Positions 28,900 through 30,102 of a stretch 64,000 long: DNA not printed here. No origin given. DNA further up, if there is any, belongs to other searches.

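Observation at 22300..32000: Candidate multi-kinase redox-signalling locus: three hybrid sensor kinases feeding a REC-GHKL Ser-kinase, a REC-TPR regulator and a rubredoxin/ferritin-like operon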

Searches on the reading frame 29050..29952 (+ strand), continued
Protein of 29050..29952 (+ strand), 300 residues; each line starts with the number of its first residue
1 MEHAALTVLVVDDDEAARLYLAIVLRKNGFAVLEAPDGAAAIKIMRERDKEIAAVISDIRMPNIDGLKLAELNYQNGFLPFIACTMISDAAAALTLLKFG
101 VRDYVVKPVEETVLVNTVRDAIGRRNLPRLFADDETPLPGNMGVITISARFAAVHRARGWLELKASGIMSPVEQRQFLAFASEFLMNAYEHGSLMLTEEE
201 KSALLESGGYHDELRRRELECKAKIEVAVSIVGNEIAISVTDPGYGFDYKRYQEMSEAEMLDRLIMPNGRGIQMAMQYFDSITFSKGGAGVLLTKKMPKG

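Call 49: search_protein_families(library=pfam, alignment_id=A4, max_evalue=0.001)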
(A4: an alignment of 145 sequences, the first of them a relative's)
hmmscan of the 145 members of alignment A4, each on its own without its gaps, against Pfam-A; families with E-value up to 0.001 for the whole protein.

A. member 1, L001:5930-6712:- (260 aa): 1 family
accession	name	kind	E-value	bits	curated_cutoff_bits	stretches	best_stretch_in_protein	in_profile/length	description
PF01618.21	MotA_ExbB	-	2.5e-34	118.2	22.9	1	140-243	23-126/127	MotA/TolQ/ExbB proton channel family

B. families by the number of members that match (of 145 scanned): 109 families (the first 25 are shown)
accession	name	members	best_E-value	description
PF00072.30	Response_reg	6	2.5e-30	Response regulator receiver domain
PF00497.25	SBP_bac_3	3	4.6e-41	Bacterial extracellular solute-binding proteins, family 3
PF03840.19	SecG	3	7.1e-23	Preprotein translocase SecG subunit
PF08241.18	Methyltransf_11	3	1.2e-20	Methyltransferase domain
PF13649.12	Methyltransf_25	3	1.3e-13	Methyltransferase domain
PF08242.18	Methyltransf_12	3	9.4e-11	Methyltransferase domain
PF13531.11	SBP_bac_11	2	4.4e-58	Bacterial extracellular solute-binding protein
PF00528.27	BPD_transp_1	2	3.9e-25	Binding-protein-dependent transport system inner membrane component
PF01740.26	STAS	2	9.3e-20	STAS domain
PF00196.25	GerE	2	1.9e-18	Bacterial regulatory proteins, luxR family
PF13847.12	Methyltransf_31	2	1.5e-17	Methyltransferase domain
PF02683.22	DsbD_TM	2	3.8e-15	Cytochrome C biogenesis protein transmembrane domain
PF13466.11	STAS_2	2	3.4e-13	STAS domain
PF01381.28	HTH_3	2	1.7e-12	Helix-turn-helix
PF01547.30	SBP_bac_1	2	1.8e-11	Bacterial extracellular solute-binding protein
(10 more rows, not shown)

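Call 52: search_protein_families(library=pfam, proteins=[L029:10935-12149:+, L030:11240-12316:+, L031:10951-11958:+, L070:10852-12147:+, L075:10955-12016:+, L080:10907-12013:+, L082:10957-12405:+, L047:10979-12520:+, L038:1823-2761:+, L052:11035-11958:+], max_evalue=0.00001)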
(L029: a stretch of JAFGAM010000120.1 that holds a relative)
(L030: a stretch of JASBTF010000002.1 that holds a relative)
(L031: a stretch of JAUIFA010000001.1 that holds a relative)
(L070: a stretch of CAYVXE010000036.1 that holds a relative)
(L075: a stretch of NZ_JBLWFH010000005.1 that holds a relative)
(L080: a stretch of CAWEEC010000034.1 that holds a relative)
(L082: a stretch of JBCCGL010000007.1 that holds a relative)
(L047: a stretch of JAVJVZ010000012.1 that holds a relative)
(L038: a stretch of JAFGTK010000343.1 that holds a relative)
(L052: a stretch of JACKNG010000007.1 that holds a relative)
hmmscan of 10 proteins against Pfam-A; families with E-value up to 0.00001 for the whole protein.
L029:10935-12149:+ (404 aa): 2 families
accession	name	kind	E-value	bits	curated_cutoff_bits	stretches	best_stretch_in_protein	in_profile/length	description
PF10143.14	PhosphMutase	-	6.4e-53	179.6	21.5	1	40-204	1-166/170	2,3-bisphosphoglycerate-independent phosphoglycerate mutase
PF01676.23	Metalloenzyme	-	8.2e-38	130.8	24.3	1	5-372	2-227/252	Metalloenzyme superfamily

L030:11240-12316:+ (358 aa): 4 families
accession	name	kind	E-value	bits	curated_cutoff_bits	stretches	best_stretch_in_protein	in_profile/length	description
PF05711.17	TylF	-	4.5e-11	42.9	23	1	252-320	173-236/264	Macrocin-O-methyltransferase (TylF)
PF13578.12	Methyltransf_24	-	1.2e-08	36.2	26.3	1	199-313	2-105/105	Methyltransferase domain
PF13428.12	TPR_14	-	9.2e-08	32.5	23.5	0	16-51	3-38/44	Tetratricopeptide repeat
PF14559.12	TPR_19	-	3.9e-06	27.5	25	0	25-73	2-50/68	Tetratricopeptide repeat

L031:10951-11958:+ (335 aa): 7 families
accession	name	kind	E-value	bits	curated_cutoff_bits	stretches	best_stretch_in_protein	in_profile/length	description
PF01370.27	Epimerase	-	7e-56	189.7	20.9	1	12-261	1-239/240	NAD dependent epimerase/dehydratase family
PF16363.11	GDP_Man_Dehyd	-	3.9e-47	161.8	27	1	13-323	1-330/332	GDP-mannose 4,6 dehydratase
PF04321.23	RmlD_sub_bind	-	7e-16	58.6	27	1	11-287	2-238/287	RmlD substrate binding domain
PF02719.21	Polysacc_synt_2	-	4e-13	49.6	20.2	1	12-285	1-252/293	Polysaccharide biosynthesis protein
PF01073.25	3Beta_HSD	-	1e-12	48.1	22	1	13-286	1-274/280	3-beta hydroxysteroid dehydrogenase/isomerase family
PF07993.18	NAD_binding_4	-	1e-08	35.1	20.1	1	14-153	1-151/258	Male sterility protein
PF00106.31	adh_short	-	9.1e-06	25.7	26.6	0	12-122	3-117/195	short chain dehydrogenase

L070:10852-12147:+ (431 aa): 2 families
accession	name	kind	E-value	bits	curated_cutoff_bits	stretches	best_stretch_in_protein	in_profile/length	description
PF07228.17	SpoIIE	-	1.1e-45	156.4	25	1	227-429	2-190/192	Stage II sporulation protein E (SpoIIE)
PF00072.30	Response_reg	-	4.9e-28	98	30.2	1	32-144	1-110/111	Response regulator receiver domain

L075:10955-12016:+ (353 aa): 3 families
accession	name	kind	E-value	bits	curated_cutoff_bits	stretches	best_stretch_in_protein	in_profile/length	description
PF16576.10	HlyD_D23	-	5.9e-24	85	30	1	34-247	2-212/214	Barrel-sandwich domain of CusB or HlyD membrane-fusion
PF13437.12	HlyD_3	-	1.5e-15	58.3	22.2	1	145-246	1-106/106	HlyD family secretion protein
PF13533.13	Biotin_lipoyl_2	-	2.4e-07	30.8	29.8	0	60-81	11-32/32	Biotin-lipoyl like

L080:10907-12013:+ (368 aa): 1 family
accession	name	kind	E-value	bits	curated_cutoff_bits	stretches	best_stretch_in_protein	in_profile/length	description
PF20975.2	DGCcoil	-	1.5e-07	31.4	26.7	1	15-352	18-319/359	DGC-associated coil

L082:10957-12405:+ (482 aa): 1 family
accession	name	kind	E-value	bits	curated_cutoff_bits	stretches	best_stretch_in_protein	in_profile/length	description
PF00072.30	Response_reg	-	6.3e-26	91.2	30.2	1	21-130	2-109/111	Response regulator receiver domain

L047:10979-12520:+ (513 aa): 2 families
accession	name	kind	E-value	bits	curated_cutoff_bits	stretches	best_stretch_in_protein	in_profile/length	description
PF02518.31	HATPase_c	-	5.2e-19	69.2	26.4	1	244-364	2-109/111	Histidine kinase-, DNA gyrase B-, and HSP90-like ATPase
PF00512.31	HisKA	-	4.6e-06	27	26.9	0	135-199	2-63/66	His Kinase A (phospho-acceptor) domain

L038:1823-2761:+ (312 aa): 3 families
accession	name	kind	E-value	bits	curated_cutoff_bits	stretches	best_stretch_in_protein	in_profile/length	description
PF00561.26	Abhydrolase_1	-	3.6e-14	53.4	25.8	1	41-292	3-243/245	alpha/beta hydrolase fold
PF12146.15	Hydrolase_4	-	6.1e-11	42.5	27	1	41-289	7-234/239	Serine aminopeptidase, S33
PF12697.13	Abhydrolase_6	-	2.9e-09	38.4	26.3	1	44-289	4-206/217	Alpha/beta hydrolase family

L052:11035-11958:+ (307 aa): 0 families

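Call 56: search_protein_families(library=ncbifam, proteins=[window:29050-29952:+], max_evalue=0.01)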
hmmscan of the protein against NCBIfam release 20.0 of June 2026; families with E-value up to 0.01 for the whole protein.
window:29050-29952:+ (300 aa): 90 families (the best 25 are shown)
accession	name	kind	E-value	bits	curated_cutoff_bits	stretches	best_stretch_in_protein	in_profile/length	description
NF006900.1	PRK09390.1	equivalog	2.9e-20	72.7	255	1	6-124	5-122/203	response regulator FixJ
NF041733.1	resp_reg_CseB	equivalog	2.1e-19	69.8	350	1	7-136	2-128/228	two-component system response regulator CseB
NF045505.1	RR_RssB_Pseudo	equivalog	4.3e-18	65.5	700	1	1-127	1-127/394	two-component system response regulator RssB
NF040689.1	MtrAB_MtrA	equivalog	5.3e-17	61.9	300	1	8-156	1-140/219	MtrAB system response regulator MtrA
NF008469.0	PRK11361.1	equivalog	7.3e-17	61.2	714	1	4-121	3-119/461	acetoacetate metabolism transcriptional regulator AtoC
NF045944.1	ResRegRpaBCyano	equivalog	6.7e-15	55.1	330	1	9-125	1-115/229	response regulator transcription factor RpaB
NF007135.0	PRK09581.1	equivalog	1.9e-14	53.4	474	1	7-119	4-117/457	PleD family two-component system response regulator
NF007969.0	PRK10693.1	equivalog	6.9e-14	51.6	329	1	7-132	9-130/337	two-component system response regulator RssB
NF011695.0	PRK15115.1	equivalog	8.2e-14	51.2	763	1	2-125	3-125/445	two-component system response regulator GlrR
TIGR01818.1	ntrC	equivalog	1e-13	50.9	558.6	1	8-157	1-149/463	nitrogen regulation protein NR(I)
NF053512.1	nitric_RR_NosR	exception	1.3e-13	50.8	400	1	8-127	1-120/422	response regulator c-di-GMP phosphodiesterase, NosR family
NF008034.0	PRK10766.1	equivalog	3.3e-13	49.7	275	1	7-129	4-124/231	two-component system response regulator TorR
NF007689.0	PRK10365.1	equivalog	3.3e-13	49.2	760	1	1-123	1-122/441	sigma-54-dependent response regulator transcription factor ZraR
NF033120.0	vanR_FM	exception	3.4e-13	49.8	460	1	6-124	4-120/231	vancomycin resistance response regulator transcription factor, VanR-F/VanR-M family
NF046020.1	HisKinCckABruc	equivalog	6.7e-13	47.4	1000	1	7-120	751-865/868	cell cycle histidine kinase CckA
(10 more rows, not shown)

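Call 70: find_encoding_contigs(protein=P0002, flank=5000, max_places=2)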
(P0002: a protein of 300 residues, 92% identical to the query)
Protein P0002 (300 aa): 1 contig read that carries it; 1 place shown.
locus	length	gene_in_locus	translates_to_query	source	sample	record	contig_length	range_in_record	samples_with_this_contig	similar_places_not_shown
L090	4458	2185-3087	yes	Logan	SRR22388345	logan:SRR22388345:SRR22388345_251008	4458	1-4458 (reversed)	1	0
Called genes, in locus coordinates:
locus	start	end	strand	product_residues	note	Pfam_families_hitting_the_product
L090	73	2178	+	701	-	PF00989:PAS, PF13426:PAS_9, PF00989:PAS, PF08448:PAS_4, PF13426:PAS_9, PF00512:HisKA, PF02518:HATPase_c, PF00072:Response_reg, +2 more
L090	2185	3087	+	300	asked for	PF00072:Response_reg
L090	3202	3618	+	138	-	PF09990:DUF2231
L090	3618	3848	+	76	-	PF02915:Rubrerythrin (weak)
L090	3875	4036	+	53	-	PF00301:Rubredoxin, PF21349:RUBY_RBDX (faint)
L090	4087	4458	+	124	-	?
